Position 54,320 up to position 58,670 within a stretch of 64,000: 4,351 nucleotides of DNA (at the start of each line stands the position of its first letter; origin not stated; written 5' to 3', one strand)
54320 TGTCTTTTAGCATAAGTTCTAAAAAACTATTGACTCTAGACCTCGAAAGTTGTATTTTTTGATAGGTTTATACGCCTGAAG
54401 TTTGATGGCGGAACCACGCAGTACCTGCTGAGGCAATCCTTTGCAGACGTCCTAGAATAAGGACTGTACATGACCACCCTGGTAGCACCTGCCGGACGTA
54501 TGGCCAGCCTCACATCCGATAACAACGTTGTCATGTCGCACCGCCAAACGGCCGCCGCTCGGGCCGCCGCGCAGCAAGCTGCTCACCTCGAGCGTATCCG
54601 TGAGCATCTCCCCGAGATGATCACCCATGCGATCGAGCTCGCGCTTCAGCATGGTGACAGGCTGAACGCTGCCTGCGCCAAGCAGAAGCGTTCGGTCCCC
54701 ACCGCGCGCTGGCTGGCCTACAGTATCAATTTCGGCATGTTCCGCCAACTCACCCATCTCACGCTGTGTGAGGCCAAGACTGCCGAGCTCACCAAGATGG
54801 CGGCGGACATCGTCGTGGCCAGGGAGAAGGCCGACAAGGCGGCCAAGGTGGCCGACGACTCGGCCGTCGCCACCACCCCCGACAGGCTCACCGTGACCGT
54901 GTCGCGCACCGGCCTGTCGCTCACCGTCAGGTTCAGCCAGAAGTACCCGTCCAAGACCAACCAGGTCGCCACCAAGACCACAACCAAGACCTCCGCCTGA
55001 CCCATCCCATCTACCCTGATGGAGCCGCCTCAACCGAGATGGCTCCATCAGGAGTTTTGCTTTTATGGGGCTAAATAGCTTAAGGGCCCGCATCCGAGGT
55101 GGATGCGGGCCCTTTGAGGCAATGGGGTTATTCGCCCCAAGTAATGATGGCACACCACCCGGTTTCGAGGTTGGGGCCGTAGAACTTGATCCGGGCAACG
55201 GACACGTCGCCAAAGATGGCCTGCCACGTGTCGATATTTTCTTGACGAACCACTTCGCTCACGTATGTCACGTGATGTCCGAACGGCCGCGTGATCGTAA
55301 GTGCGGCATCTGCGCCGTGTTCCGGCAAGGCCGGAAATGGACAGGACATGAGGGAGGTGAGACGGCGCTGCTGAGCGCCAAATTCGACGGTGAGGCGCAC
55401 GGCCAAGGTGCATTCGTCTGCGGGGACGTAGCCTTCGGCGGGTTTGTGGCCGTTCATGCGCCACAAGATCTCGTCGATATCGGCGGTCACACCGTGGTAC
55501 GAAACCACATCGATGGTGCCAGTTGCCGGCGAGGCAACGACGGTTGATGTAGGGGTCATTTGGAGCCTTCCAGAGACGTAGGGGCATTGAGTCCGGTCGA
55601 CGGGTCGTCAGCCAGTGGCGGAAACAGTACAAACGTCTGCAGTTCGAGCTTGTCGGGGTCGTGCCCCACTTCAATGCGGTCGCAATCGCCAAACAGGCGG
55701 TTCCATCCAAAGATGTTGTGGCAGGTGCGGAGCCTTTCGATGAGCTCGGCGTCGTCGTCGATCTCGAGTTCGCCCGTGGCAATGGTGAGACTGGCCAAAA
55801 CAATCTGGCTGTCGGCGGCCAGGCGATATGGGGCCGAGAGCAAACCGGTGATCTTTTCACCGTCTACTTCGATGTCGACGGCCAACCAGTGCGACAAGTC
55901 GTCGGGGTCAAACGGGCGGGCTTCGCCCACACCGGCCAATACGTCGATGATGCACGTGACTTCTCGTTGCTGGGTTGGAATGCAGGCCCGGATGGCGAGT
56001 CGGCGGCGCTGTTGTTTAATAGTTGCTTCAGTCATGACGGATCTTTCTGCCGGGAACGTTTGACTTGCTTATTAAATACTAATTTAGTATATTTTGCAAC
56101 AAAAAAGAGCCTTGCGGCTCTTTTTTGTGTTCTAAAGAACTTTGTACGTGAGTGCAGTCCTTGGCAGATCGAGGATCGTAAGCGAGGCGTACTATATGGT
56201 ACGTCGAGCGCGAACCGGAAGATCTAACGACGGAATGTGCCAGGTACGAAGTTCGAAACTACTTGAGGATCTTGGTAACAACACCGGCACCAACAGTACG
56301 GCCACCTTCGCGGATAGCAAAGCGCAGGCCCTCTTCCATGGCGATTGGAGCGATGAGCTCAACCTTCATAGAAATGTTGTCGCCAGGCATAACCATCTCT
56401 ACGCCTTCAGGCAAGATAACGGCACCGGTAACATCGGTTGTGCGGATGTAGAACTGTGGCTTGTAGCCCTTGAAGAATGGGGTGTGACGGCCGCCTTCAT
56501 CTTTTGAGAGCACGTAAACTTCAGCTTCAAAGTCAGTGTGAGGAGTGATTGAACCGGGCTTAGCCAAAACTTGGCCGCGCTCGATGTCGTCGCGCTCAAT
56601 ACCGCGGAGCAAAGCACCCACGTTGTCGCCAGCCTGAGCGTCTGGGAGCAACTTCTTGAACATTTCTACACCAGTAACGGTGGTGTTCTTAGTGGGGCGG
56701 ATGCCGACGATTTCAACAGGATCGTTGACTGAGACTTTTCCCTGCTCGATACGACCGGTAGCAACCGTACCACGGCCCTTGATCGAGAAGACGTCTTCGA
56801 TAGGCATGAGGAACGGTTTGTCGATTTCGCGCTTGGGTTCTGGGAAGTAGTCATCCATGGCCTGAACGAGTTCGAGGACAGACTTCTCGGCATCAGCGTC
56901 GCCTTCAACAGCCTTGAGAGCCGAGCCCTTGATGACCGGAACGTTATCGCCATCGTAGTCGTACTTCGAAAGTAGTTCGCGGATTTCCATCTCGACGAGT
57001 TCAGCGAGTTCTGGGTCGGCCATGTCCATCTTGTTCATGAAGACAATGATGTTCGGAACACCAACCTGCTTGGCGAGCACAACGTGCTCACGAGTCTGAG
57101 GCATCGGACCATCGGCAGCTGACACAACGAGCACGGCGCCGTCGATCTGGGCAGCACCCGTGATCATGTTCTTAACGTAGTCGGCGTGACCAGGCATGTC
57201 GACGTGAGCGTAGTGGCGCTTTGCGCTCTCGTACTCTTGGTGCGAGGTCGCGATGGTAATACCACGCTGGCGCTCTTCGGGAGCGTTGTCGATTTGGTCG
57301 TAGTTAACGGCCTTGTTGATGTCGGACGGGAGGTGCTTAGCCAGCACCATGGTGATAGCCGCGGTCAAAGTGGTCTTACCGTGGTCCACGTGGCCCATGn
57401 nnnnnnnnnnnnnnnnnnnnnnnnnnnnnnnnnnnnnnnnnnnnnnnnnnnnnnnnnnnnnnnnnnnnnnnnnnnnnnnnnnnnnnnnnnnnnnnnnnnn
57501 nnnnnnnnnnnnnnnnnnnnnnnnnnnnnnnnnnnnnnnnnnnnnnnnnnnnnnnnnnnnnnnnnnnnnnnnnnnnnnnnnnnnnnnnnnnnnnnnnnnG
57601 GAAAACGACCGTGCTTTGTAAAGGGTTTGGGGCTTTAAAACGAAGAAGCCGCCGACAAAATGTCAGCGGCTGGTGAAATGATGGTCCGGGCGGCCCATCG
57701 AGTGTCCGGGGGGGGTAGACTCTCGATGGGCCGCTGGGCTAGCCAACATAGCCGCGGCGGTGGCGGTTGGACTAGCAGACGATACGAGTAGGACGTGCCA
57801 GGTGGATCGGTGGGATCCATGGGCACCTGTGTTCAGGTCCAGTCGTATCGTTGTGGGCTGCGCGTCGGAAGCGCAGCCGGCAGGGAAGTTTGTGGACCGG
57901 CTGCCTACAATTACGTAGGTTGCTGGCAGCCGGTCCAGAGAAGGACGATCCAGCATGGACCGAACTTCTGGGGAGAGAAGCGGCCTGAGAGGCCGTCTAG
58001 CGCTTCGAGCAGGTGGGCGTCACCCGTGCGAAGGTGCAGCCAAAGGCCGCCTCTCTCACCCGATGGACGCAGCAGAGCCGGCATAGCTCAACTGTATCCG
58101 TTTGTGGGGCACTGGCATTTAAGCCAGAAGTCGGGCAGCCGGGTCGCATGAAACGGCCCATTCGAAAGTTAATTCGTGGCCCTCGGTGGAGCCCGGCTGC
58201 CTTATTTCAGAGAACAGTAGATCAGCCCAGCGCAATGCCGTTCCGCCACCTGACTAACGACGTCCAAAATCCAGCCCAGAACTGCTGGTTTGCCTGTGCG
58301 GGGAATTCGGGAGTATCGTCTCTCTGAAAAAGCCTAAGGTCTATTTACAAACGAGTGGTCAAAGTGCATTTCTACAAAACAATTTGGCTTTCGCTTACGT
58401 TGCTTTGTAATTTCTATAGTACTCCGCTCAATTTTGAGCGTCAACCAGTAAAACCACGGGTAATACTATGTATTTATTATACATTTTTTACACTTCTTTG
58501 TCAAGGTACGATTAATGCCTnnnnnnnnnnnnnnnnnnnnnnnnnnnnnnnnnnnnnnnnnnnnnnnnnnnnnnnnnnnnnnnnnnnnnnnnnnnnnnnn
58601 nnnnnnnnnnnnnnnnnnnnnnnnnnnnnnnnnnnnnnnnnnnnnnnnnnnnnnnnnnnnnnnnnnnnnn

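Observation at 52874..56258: Five uncharacterised high-GC genes inserted exactly between tuf and rpsJ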

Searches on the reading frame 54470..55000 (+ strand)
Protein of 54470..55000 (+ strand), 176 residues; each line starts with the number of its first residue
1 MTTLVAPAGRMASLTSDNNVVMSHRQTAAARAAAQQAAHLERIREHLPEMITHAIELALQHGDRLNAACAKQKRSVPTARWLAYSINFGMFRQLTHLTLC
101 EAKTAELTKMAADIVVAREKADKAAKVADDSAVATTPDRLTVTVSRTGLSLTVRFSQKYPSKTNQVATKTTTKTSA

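Call 6: search_protein_families(library=pfam, proteins=[window:54470-55000:+], max_evalue=1)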
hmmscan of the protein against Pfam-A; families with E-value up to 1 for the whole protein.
window:54470-55000:+ (176 aa): 0 families

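Call 7: search_protein_families(library=padloc, proteins=[window:54470-55000:+], max_evalue=1)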
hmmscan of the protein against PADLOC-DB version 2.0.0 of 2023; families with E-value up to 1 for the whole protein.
window:54470-55000:+ (176 aa): 0 families

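Call 26: search_protein_families(library=phrogs, proteins=[window:54470-55000:+], max_evalue=1)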
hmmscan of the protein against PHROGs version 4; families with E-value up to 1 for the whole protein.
window:54470-55000:+ (176 aa): 1 family
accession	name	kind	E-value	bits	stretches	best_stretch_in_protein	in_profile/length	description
phrog_3041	-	other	0.28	10.5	1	29-71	502-544/678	cytidyltransferase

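Call 27: search_protein_families(library=ncbifam, proteins=[window:54470-55000:+], max_evalue=1)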
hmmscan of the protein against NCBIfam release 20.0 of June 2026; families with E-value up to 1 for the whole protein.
window:54470-55000:+ (176 aa): 0 families

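Call 78: search_solved_structures(query=window:54470-55000:+, max_evalue=10)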
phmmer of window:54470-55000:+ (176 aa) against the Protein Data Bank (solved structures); distinct sequences matched with E-value up to 10: 0.

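Call 87: search_dna_similar(query=window:54470-55000:+, collection=phages, mode=protein, max_evalue=0.05, max_rows=8)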
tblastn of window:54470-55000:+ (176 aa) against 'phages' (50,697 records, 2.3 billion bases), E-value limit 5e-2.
No match.

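Call 90: search_dna_similar(query=window:54470-55000:+, collection=plasmids, mode=protein, max_evalue=0.05, max_rows=8)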
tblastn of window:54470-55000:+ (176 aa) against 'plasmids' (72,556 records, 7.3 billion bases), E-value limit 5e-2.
No match.

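Call 94: find_related_loci(query=window:54470-55000:+, collection=viral_contigs, flank=5000)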
Query window:54470-55000:+ (176 aa) in viral_contigs; peptide patterns used: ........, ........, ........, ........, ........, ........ (x = any residue, [..] = any of these).
130 stretches matched a pattern, but none encodes a relative of the query by tblastn (E <= 1e-3).

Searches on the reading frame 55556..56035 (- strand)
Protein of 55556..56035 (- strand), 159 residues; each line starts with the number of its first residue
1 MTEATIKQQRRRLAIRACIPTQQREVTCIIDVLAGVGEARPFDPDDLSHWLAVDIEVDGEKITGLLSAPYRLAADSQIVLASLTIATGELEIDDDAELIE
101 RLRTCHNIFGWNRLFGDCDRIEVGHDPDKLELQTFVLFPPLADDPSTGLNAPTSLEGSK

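Call 6: search_protein_families(library=pfam, proteins=[window:55556-56035:-], max_evalue=1)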
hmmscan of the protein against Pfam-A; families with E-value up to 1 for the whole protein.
window:55556-56035:- (159 aa): 0 families

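Call 7: search_protein_families(library=padloc, proteins=[window:55556-56035:-], max_evalue=1)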
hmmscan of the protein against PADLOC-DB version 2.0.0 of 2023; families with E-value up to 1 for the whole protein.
window:55556-56035:- (159 aa): 0 families

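Call 12: find_encoding_contigs(protein=window:55556-56035:-, flank=10000, max_places=6)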
Protein window:55556-56035:- (159 aa): 3 contigs read that carry it; 2 places shown.
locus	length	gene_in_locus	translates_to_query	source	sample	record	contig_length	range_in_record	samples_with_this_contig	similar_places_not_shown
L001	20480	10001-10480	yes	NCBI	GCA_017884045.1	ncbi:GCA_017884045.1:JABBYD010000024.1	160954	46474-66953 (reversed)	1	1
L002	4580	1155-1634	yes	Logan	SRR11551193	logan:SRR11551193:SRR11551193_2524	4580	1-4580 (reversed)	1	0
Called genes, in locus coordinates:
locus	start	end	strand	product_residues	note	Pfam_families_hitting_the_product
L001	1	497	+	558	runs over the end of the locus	PF00005:ABC_tran, PF00931:NB-ARC (faint), PF02463:SMC_N (faint), PF13476:AAA_23 (faint), PF13555:AAA_29 (faint), PF00005:ABC_tran, PF13304:AAA_21 (weak)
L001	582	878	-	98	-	-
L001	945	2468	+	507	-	PF01225:Mur_ligase, PF08245:Mur_ligase_M, PF02875:Mur_ligase_C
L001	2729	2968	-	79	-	PF12728:HTH_17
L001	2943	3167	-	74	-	PF12728:HTH_17, PF00376:MerR (weak), PF13411:MerR_1 (weak)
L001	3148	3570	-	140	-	PF12728:HTH_17 (weak)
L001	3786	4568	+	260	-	PF01609:DDE_Tnp_1, PF13612:DDE_Tnp_1_3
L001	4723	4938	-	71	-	-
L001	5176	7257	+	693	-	PF00009:GTP_EFTU, PF03144:GTP_EFTU_D2, PF22042:EF-G_D2, PF14492:EFG_III, PF16658:RF3_C, PF03764:EFG_IV, PF00679:EFG_C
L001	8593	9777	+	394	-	PF00009:GTP_EFTU, PF03144:GTP_EFTU_D2, PF03143:GTP_EFTU_D3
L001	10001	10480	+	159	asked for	-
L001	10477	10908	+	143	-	-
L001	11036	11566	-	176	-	-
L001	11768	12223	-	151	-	-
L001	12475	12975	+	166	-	-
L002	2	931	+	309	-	?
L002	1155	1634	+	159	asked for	-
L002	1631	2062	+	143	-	-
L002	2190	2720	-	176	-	-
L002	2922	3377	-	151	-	-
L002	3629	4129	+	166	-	-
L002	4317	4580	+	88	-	?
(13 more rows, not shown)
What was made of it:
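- Checked: An independent Logan assembly of the same run (L002) reproduces tuf, the five genes and rpsJ in order (call 12).
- The junctions are reproduced by a second assembly (call 12).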

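Call 13: find_homologous_proteins(query=window:55556-56035:-, max_evalue=0.01)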
Query window:55556-56035:- (159 aa): 1 proteins with E <= 0.01 among 104 candidates.
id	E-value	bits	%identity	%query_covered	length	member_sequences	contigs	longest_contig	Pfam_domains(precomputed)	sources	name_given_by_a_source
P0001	6.7e-101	353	100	100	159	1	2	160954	-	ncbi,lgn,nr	ncbi:hypothetical protein HJC99_03120 [Candidatus Saccharibacteria bacterium]|nr:hypothetical protei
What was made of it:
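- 55556..56035 (-): Gene E, 159 aa, pI 4.5. It is a member of the A/D/E paralog family and the first gene of the E-D bicistron. Only a self-hit in 5.8e9 proteins (call 13).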

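Call 19: find_homologous_proteins(query=A1, max_evalue=1)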
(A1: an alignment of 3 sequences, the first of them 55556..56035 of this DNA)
Query A1 (3 sequences) (159 aa, profile of the alignment): 3 proteins with E <= 1 among 3542 candidates.
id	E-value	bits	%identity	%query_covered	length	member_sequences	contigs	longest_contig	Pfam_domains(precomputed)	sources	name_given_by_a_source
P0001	3.4e-66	240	100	100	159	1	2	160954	-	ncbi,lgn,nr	ncbi:hypothetical protein HJC99_03120 [Candidatus Saccharibacteria bacterium]|nr:hypothetical protei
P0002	1.4e-53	199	27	70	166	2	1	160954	-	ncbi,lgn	-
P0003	3.2e-48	182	26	48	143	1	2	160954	-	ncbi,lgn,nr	ncbi:hypothetical protein HJC99_03115 [Candidatus Saccharibacteria bacterium]|nr:hypothetical protei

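Call 26: search_protein_families(library=phrogs, proteins=[window:55556-56035:-], max_evalue=1)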
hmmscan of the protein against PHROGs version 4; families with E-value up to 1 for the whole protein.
window:55556-56035:- (159 aa): 1 family
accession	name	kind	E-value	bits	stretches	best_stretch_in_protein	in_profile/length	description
phrog_20338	-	unknown function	0.06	14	1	35-65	40-70/142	-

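Call 27: search_protein_families(library=ncbifam, proteins=[window:55556-56035:-], max_evalue=1)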
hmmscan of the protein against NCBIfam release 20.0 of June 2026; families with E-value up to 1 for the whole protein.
window:55556-56035:- (159 aa): 0 families

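Call 30: search_protein_representatives(alignment_id=A1)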
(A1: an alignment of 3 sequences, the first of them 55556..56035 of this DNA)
Query: 3 sequences, 151 profile positions. Proteins with E-value up to 0.001 (for the whole library): 4; up to 1e-10: 3; up to 1e-30: 3. The best 4 are listed.
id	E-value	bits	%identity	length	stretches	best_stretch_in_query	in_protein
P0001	1.1e-66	239.9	-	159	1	1-147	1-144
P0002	4.4e-54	198.9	-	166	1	1-151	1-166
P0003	1.0e-48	181.5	-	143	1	12-141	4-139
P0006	5.0e-05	39.7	-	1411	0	-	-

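Call 36: predict_structure(alignment_id=A1)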
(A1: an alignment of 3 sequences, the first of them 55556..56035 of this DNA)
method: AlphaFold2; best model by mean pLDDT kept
length: 159 residues; sequences in the alignment: 3
mean_pLDDT: 40.9   pTM: 0.32
mean pLDDT of the five models: 40.9, 39.6, 36.5, 36.0, 34.8
residues with pLDDT >= 90: 0; 70-90: 0; 50-70: 21; < 50: 138
segments of 3 or more residues with pLDDT < 50: 1-99, 108-116, 127-132, 141-159
pLDDT, mean of each block of 10 residues (from residue 1): 33 25 34 35 38 43 44 39 39 45 48 50 50 52 44 36
secondary structure, 60 per line:
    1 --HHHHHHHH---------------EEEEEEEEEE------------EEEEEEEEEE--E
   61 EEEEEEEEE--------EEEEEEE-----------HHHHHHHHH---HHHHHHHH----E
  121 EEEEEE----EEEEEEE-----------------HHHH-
elements in order: H3-10 E26-35 E48-57 E60-69 E78-84 H96-104 H108-115 E120-126 E131-137 H155-158
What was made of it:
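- Tried and rejected: The AF2 model of E with the three-sequence alignment has pLDDT 41 and is unusable (call 36).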

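Call 77: search_solved_structures(query=A1, max_evalue=10)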
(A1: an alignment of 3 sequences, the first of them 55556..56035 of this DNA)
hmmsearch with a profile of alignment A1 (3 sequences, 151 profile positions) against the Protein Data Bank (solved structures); distinct sequences matched with E-value up to 10: 1.
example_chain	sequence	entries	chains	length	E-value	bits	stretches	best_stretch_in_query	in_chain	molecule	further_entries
4lzi_A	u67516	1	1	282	0.24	14.7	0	57-106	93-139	Multicystatin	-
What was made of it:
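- On Polymorphic-toxin immunity proteins (Imm/SUKH families): No PDB sequence match apart from a multicystatin repeat artefact (call 77).
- Tried and rejected: The PDB multicystatin hit, E 0.24, is the same artefact (call 77).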

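Call 89: search_dna_similar(query=window:55556-56035:-, collection=phages, mode=protein, max_evalue=0.05, max_rows=8)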
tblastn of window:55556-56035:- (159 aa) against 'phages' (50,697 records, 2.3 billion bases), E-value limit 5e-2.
No match.

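Call 93: find_related_loci(query=A1, collection=viral_contigs, flank=5000)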
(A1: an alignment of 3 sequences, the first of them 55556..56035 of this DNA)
Query A1 (159 aa) in viral_contigs; peptide patterns used: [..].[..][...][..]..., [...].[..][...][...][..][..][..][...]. (x = any residue, [..] = any of these).
36 stretches matched a pattern, but none encodes a relative of the query by tblastn (E <= 1e-3).

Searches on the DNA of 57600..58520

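Call 62: search_rna_families(source=window, start=57600, end=58520, threshold=evalue, max_evalue=10)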
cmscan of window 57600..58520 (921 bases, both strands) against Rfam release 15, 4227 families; matches with E-value up to 10: 5.
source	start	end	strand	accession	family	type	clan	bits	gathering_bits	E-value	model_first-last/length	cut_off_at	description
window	57966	58064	-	RF00752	mir-14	Gene; miRNA;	-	22.9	53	0.034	1-63/63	no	mir-14 microRNA precursor family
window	57965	58063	-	RF04226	mir-9186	Gene; miRNA;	-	22.4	73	0.13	1-80/80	no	mir-9186 microRNA precursor family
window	57675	57747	+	RF03771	mir-341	Gene; miRNA;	-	19.7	90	0.3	1-96/96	no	mir-341 microRNA precursor family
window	57677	57749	+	RF03240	MIR5534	Gene; miRNA;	-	17.5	79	2.7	1-102/102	no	MIR5534 microRNA precursor family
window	57673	57746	+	RF00567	SNORD17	Gene; snRNA; snoRNA; CD-box;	-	11.9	45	2.9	1-238/238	no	Small nucleolar RNA SNORD17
